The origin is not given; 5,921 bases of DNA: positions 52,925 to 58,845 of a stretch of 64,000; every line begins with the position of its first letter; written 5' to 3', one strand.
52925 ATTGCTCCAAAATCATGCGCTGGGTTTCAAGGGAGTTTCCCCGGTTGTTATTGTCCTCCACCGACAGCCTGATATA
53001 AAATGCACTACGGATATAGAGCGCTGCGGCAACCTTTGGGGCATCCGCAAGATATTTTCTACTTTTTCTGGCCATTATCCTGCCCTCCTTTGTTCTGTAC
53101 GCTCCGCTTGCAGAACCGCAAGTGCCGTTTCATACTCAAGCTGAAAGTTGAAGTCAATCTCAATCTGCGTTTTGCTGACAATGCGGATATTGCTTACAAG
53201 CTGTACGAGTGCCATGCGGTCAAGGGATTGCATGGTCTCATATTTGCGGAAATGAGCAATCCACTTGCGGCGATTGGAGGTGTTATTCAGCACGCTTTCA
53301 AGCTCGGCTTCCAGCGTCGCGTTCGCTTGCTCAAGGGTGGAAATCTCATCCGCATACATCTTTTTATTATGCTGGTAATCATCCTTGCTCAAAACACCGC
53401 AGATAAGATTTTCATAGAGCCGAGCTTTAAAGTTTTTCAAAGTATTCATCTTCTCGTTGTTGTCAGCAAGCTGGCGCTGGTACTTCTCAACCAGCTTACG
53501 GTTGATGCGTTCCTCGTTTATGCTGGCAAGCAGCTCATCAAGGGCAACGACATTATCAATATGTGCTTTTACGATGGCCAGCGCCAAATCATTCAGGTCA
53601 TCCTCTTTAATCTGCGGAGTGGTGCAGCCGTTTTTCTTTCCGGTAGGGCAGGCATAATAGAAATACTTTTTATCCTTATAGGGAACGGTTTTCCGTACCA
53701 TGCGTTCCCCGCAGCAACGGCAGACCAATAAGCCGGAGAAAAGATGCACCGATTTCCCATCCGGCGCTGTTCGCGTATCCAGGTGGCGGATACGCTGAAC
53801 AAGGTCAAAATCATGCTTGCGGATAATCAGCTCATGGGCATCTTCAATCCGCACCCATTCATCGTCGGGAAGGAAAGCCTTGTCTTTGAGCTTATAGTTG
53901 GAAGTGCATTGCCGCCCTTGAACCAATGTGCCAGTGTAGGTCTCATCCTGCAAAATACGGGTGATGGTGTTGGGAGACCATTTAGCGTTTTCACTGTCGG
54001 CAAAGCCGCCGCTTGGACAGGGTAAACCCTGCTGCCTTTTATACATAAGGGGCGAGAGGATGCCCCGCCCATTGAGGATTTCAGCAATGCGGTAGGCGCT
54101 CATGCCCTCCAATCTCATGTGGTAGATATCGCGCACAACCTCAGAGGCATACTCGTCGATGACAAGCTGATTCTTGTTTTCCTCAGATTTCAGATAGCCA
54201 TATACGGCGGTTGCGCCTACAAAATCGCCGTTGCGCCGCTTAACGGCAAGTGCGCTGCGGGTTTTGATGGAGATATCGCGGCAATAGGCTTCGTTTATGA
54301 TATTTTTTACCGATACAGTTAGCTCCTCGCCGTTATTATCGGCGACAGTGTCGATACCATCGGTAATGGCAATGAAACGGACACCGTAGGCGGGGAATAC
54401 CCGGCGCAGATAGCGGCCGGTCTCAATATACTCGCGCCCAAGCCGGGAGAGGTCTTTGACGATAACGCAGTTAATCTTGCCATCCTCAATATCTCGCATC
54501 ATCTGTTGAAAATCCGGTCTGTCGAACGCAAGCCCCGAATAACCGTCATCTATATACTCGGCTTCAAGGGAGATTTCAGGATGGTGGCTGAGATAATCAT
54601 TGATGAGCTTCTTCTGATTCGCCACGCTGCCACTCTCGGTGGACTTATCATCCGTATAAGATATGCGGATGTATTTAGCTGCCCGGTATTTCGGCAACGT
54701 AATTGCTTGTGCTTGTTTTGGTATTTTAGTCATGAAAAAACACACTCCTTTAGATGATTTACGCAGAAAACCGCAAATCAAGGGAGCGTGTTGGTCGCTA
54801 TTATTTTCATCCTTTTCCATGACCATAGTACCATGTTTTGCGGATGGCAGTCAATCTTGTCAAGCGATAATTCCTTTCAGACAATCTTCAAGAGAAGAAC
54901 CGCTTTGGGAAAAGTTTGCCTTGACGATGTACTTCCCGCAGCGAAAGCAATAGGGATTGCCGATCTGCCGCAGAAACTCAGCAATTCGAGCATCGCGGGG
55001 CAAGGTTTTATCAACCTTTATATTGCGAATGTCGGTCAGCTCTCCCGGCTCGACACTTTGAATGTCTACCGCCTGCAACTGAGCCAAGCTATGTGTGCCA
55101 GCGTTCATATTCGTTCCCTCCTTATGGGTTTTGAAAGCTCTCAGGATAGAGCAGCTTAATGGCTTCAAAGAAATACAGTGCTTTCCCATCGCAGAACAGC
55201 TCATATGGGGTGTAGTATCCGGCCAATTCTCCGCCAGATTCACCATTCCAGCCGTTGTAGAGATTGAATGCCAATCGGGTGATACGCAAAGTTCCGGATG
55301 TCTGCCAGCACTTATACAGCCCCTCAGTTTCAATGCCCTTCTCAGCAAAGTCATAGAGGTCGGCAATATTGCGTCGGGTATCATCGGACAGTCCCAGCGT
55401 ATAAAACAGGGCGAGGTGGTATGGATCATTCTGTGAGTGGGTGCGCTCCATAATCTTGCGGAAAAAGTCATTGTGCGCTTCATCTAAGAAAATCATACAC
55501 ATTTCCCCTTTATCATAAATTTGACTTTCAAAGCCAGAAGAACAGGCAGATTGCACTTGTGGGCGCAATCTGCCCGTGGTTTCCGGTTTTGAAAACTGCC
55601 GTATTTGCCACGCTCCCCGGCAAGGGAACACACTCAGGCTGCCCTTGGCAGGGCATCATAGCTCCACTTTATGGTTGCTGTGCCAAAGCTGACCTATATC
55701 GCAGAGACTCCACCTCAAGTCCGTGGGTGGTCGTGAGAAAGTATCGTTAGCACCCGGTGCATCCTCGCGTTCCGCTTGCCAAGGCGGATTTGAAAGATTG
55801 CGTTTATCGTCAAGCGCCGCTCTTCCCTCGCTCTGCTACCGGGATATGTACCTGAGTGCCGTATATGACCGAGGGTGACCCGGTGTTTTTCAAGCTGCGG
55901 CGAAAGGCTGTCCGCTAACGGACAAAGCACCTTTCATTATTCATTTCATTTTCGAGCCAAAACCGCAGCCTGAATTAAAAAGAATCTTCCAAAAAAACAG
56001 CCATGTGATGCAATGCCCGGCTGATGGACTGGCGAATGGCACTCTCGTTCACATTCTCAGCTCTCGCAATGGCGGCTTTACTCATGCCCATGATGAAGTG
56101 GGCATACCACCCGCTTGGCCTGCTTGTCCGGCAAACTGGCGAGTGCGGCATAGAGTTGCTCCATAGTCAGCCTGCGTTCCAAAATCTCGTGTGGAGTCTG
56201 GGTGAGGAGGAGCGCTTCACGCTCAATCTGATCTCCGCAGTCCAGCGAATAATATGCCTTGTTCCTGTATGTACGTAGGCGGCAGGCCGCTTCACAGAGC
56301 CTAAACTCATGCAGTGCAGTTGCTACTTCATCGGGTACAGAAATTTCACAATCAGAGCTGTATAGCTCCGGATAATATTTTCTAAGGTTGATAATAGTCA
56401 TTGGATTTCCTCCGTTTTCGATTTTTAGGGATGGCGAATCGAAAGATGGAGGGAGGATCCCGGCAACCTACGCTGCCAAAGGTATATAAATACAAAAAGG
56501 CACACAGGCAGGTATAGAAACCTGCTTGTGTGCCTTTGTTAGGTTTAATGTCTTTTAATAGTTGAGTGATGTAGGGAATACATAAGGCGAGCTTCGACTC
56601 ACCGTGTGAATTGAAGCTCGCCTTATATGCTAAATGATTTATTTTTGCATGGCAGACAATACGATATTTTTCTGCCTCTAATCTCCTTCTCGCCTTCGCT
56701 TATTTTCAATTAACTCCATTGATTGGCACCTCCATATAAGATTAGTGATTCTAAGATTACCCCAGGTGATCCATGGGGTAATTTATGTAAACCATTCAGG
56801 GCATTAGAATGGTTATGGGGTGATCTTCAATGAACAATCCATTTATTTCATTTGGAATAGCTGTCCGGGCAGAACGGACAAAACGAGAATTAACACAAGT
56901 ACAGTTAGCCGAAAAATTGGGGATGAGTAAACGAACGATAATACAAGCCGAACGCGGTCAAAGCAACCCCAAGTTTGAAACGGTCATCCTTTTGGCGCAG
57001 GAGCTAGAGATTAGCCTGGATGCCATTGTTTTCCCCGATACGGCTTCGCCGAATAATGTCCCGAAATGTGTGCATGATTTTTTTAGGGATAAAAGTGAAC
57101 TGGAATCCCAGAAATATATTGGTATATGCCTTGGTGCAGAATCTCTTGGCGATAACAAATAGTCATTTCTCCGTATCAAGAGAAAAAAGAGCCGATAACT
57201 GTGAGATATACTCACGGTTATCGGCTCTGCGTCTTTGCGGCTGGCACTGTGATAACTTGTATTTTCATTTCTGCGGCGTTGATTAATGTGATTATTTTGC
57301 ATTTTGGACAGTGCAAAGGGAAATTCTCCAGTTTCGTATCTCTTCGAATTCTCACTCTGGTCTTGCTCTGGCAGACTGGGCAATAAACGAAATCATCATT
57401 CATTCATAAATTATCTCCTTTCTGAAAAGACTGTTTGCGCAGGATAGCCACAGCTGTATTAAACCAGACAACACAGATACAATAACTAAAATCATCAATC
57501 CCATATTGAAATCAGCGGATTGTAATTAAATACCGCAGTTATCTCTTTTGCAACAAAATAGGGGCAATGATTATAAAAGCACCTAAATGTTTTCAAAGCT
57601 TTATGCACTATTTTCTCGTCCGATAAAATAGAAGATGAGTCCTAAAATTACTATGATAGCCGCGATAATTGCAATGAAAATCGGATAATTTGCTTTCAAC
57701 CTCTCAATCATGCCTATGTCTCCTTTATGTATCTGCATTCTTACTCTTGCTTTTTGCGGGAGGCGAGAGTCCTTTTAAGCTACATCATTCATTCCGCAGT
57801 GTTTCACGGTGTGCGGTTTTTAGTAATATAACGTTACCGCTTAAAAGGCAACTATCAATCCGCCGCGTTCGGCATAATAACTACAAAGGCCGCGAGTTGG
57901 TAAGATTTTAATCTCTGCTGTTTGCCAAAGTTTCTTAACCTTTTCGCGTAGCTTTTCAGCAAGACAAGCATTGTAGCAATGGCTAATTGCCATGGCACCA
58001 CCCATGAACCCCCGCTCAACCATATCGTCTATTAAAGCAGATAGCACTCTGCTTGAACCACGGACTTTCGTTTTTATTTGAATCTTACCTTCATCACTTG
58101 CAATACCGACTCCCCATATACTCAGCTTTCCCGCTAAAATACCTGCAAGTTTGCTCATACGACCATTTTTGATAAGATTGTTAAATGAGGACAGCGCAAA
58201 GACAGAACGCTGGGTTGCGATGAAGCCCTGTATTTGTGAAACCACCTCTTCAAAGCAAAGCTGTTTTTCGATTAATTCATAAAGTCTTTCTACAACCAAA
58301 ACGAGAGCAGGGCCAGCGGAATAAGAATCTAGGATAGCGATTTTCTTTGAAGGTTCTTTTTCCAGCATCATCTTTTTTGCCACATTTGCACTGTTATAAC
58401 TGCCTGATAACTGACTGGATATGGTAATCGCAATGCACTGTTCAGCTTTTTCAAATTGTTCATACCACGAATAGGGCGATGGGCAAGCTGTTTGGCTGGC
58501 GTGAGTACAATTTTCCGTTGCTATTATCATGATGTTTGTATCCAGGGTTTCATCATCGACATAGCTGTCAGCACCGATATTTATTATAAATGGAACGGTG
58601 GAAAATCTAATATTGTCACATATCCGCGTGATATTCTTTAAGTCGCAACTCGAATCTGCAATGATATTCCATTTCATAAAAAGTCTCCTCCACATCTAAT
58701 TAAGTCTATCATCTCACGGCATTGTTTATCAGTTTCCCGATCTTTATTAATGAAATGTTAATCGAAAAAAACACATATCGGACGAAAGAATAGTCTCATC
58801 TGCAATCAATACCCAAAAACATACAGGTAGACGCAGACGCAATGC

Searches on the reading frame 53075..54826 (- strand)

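Call 64: search_protein_families(library=pfam, proteins=[window:53075-54826:-], max_evalue=0.01)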
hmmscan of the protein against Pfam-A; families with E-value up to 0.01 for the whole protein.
window:53075-54826:- (583 aa): 4 families
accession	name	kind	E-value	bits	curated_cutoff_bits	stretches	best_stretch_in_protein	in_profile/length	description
PF00239.26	Resolvase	-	5.2e-23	82.2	23.3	1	50-201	2-144/145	Resolvase, N terminal domain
PF07508.19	Recombinase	-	1.1e-20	74.2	21.1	1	228-347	4-99/102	Recombinase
PF13408.12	Zn_ribbon_recom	-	3.3e-13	50.2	25.3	1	362-416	1-54/58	Recombinase zinc beta ribbon domain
PF14287.11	DUF4368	-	0.00018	22.1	25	1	508-554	1-47/67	Domain of unknown function (DUF4368)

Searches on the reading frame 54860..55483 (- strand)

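Call 64: search_protein_families(library=pfam, proteins=[window:54860-55483:-], max_evalue=0.01)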
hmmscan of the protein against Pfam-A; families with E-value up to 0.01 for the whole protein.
window:54860-55483:- (207 aa): 1 family
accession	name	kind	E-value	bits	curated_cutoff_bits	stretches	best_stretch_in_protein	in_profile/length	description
PF21757.2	DUF6870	-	5.9e-29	100.3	24.4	1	137-205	2-70/71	Family of unknown function (DUF6870)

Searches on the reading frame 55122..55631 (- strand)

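Call 64: search_protein_families(library=pfam, proteins=[window:55122-55631:-], max_evalue=0.01)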
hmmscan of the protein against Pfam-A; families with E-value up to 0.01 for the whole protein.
window:55122-55631:- (169 aa): 1 family
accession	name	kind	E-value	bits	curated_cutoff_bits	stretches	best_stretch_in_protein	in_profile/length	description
PF19552.4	DUF6075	-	5.5e-42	143.1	23.8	1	46-167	4-122/129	Family of unknown function (DUF6075)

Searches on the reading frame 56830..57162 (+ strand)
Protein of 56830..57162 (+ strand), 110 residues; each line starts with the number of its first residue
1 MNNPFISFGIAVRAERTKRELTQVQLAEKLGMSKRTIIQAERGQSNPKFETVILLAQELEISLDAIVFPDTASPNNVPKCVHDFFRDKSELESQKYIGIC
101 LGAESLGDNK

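Call 102: search_protein_families(library=pfam, proteins=[window:56830-57162:+], max_evalue=0.001)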
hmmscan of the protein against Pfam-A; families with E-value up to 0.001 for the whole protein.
window:56830-57162:+ (110 aa): 5 families
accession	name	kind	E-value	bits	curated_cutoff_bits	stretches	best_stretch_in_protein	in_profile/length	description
PF01381.28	HTH_3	-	1.2e-14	54.5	23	1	12-65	1-54/55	Helix-turn-helix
PF13560.12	HTH_31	-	7.4e-08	33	27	1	8-57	2-52/64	Helix-turn-helix domain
PF12844.13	HTH_19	-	1.9e-07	31.3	30.2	1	9-66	1-58/64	Helix-turn-helix domain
PF07022.19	Phage_CI_repr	-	3.2e-05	24.6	22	1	23-68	15-59/65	Bacteriophage CI repressor helix-turn-helix domain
PF08279.18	HTH_11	-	0.00038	20.7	25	0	17-39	12-34/55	HTH domain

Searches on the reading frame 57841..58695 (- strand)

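Call 102: search_protein_families(library=pfam, proteins=[window:57841-58695:-], max_evalue=0.001)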
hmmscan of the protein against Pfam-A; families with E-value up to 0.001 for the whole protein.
window:57841-58695:- (284 aa): 1 family
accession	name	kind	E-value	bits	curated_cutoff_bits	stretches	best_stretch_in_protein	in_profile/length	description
PF02645.21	DegV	-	1.4e-43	149.7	27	1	8-278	1-271/280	Uncharacterised protein, DegV family COG1307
